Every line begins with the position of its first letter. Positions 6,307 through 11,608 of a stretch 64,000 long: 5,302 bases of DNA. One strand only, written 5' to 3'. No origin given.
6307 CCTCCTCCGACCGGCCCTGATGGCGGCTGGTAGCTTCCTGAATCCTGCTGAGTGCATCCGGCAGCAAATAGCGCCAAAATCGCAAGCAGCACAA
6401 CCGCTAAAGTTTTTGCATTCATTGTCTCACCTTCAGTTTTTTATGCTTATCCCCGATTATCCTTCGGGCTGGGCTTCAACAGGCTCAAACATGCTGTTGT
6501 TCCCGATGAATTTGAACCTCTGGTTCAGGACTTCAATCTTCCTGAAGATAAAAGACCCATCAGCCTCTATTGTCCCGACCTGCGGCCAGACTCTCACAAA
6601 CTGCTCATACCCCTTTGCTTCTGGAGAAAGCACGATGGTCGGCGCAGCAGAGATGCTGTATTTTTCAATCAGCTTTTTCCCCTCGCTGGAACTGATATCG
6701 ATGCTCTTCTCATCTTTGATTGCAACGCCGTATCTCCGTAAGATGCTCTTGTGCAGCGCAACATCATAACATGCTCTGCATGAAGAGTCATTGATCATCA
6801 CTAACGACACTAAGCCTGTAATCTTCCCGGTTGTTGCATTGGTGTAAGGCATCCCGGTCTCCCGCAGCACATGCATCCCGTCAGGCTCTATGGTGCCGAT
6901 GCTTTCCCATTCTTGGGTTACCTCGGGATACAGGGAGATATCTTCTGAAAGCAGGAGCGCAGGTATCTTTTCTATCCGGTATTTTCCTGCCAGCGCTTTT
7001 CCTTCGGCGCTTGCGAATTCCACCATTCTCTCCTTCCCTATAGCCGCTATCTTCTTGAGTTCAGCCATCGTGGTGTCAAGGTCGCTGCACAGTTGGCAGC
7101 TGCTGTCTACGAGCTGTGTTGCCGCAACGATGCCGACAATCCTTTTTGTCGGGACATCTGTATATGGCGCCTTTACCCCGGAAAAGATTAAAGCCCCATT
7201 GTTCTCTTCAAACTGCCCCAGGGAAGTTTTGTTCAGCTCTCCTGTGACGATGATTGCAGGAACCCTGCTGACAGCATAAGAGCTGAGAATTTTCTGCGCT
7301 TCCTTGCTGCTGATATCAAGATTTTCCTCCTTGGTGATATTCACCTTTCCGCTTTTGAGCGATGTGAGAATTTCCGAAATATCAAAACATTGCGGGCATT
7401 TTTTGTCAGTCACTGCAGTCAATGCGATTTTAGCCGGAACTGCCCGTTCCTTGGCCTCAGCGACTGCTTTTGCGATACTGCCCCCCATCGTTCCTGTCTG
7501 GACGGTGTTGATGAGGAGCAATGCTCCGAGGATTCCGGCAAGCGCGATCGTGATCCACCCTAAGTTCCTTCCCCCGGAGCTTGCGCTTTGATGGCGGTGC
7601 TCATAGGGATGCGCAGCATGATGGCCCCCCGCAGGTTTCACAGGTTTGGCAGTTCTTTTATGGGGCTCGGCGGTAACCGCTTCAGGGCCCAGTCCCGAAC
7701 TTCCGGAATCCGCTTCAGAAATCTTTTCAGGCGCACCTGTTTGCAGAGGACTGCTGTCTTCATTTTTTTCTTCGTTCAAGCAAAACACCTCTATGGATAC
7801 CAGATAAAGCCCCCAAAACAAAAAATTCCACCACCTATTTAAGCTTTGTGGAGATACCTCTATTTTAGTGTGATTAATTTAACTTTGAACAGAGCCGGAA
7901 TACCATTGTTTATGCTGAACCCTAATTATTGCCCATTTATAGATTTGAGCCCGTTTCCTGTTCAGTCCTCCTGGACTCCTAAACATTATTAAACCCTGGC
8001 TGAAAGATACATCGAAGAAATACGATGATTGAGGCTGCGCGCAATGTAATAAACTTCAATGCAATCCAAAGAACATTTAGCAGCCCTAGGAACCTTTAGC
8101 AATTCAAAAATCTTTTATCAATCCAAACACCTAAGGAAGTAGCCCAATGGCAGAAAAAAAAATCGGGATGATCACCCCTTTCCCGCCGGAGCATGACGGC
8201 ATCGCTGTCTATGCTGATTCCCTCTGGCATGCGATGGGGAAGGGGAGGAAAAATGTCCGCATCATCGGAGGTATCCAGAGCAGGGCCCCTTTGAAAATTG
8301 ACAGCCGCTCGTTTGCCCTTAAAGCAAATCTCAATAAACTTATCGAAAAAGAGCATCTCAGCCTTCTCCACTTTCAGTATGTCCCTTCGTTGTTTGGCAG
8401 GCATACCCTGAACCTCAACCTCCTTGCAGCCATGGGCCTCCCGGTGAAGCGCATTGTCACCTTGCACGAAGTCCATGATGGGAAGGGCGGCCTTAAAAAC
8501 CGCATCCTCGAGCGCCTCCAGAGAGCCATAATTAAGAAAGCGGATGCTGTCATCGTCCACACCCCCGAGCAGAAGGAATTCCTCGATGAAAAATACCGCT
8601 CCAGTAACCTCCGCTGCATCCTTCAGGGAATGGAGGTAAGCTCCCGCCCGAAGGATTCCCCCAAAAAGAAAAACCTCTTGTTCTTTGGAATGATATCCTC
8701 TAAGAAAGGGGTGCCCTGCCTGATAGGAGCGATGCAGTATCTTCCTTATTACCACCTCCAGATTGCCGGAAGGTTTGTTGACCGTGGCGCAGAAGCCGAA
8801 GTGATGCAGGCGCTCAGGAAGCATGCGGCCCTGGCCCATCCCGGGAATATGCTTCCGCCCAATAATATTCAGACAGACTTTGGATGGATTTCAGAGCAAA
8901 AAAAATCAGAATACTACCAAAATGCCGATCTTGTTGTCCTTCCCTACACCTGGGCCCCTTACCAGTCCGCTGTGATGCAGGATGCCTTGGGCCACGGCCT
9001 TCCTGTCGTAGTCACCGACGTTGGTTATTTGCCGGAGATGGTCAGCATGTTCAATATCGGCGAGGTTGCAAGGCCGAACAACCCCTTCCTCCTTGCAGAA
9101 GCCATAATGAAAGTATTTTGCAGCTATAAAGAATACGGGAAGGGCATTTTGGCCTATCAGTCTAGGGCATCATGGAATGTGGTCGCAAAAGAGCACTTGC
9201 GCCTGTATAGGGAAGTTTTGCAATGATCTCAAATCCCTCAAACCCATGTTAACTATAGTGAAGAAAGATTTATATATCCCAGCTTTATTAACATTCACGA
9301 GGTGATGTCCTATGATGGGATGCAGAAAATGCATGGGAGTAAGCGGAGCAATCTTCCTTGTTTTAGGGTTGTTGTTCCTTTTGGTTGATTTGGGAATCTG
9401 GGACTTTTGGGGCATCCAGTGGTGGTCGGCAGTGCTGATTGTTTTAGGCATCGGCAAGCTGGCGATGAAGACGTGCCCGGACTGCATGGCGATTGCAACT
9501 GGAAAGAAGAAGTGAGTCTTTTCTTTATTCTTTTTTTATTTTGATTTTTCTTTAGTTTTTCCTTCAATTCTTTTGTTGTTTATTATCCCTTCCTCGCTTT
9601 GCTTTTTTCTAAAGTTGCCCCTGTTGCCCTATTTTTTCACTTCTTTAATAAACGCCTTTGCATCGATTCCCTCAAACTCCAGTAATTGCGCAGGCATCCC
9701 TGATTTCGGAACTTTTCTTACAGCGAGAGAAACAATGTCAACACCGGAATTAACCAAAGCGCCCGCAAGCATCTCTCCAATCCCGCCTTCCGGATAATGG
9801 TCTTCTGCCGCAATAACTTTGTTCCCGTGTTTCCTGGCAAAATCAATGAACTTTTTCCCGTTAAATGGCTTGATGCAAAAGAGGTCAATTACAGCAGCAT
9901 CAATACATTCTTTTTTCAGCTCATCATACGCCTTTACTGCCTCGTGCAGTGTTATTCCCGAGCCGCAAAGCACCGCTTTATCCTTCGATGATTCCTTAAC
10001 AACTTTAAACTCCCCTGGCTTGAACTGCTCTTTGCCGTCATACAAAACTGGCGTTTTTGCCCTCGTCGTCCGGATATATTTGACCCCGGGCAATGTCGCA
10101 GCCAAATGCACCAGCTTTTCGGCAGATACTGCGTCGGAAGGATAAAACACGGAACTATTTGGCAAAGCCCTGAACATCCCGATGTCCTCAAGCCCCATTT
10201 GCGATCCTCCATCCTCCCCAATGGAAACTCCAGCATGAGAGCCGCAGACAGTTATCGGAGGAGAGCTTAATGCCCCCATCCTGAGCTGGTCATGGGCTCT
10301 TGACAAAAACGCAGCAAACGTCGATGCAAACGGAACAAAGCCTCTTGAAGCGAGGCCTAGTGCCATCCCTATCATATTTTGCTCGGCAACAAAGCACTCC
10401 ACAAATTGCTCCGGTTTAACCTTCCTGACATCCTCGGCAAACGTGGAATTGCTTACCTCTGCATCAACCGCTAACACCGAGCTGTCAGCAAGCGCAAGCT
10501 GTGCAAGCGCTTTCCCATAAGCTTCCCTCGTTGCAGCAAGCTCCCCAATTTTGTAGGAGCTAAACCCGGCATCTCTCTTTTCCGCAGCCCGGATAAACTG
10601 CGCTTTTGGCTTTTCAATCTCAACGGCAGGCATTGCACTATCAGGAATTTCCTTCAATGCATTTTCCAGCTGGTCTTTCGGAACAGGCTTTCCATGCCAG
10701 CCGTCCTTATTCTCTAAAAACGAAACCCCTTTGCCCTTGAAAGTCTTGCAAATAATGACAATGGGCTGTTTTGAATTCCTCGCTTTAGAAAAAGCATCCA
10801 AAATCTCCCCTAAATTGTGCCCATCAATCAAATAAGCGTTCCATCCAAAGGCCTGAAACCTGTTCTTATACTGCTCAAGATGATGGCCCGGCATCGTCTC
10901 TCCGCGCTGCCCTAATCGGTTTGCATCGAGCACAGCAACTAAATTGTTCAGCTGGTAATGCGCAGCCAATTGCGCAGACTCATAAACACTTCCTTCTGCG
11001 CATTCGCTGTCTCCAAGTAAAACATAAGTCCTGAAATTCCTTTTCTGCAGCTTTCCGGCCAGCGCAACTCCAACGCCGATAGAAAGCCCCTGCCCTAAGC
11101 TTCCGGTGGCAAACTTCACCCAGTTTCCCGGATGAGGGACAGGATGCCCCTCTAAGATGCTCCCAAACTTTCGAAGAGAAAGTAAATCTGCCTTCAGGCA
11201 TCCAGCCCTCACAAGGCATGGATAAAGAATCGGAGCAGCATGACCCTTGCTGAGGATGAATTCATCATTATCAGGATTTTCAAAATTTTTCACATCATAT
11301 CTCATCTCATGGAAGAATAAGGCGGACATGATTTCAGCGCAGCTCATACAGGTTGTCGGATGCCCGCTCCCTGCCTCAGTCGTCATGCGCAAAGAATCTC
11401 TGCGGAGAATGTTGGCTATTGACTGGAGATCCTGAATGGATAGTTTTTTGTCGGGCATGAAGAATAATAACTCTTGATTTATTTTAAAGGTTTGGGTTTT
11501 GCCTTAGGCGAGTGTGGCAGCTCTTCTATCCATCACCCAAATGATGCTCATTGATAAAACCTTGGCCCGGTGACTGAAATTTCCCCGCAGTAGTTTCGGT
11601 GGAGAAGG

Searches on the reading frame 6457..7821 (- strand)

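Call 86: search_protein_families(library=pfam, max_evalue=0.0001, proteins=[window:6457-7821:-])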
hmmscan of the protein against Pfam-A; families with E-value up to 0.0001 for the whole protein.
window:6457-7821:- (454 aa): 4 families
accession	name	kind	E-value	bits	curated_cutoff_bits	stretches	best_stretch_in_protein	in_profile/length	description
PF13098.12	Thioredoxin_2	-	3.8e-06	27.6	27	0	339-402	8-85/104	Thioredoxin-like domain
PF13192.12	Thioredoxin_3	-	7.1e-06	26.4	24.8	0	138-196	6-59/76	Thioredoxin domain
PF00462.30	Glutaredoxin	-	5.8e-05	23.7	22.9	0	140-195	7-58/60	Glutaredoxin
PF00085.26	Thioredoxin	-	7e-05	23.2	23.5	0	241-294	29-81/103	Thioredoxin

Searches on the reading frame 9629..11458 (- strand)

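Call 86: search_protein_families(library=pfam, max_evalue=0.0001, proteins=[window:9629-11458:-])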
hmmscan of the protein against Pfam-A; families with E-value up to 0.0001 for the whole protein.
window:9629-11458:- (609 aa): 5 families
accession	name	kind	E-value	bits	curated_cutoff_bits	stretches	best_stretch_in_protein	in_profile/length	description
PF00456.26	Transketolase_N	-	5.1e-44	151.1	22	1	13-271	4-275/334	Transketolase, thiamine diphosphate binding domain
PF02779.29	Transket_pyr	-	1.1e-40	139.5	27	1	309-469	4-172/174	Transketolase, pyrimidine binding domain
PF02780.25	Transketolase_C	-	9.6e-19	68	25.9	1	486-601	3-122/124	Transketolase, C-terminal domain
PF13292.11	DXP_synthase_N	-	9.2e-10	38.7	21.2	1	4-181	11-172/274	1-deoxy-D-xylulose-5-phosphate synthase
PF00676.26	E1_dh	-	7.1e-08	32.2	22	1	118-241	100-226/300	Dehydrogenase E1 component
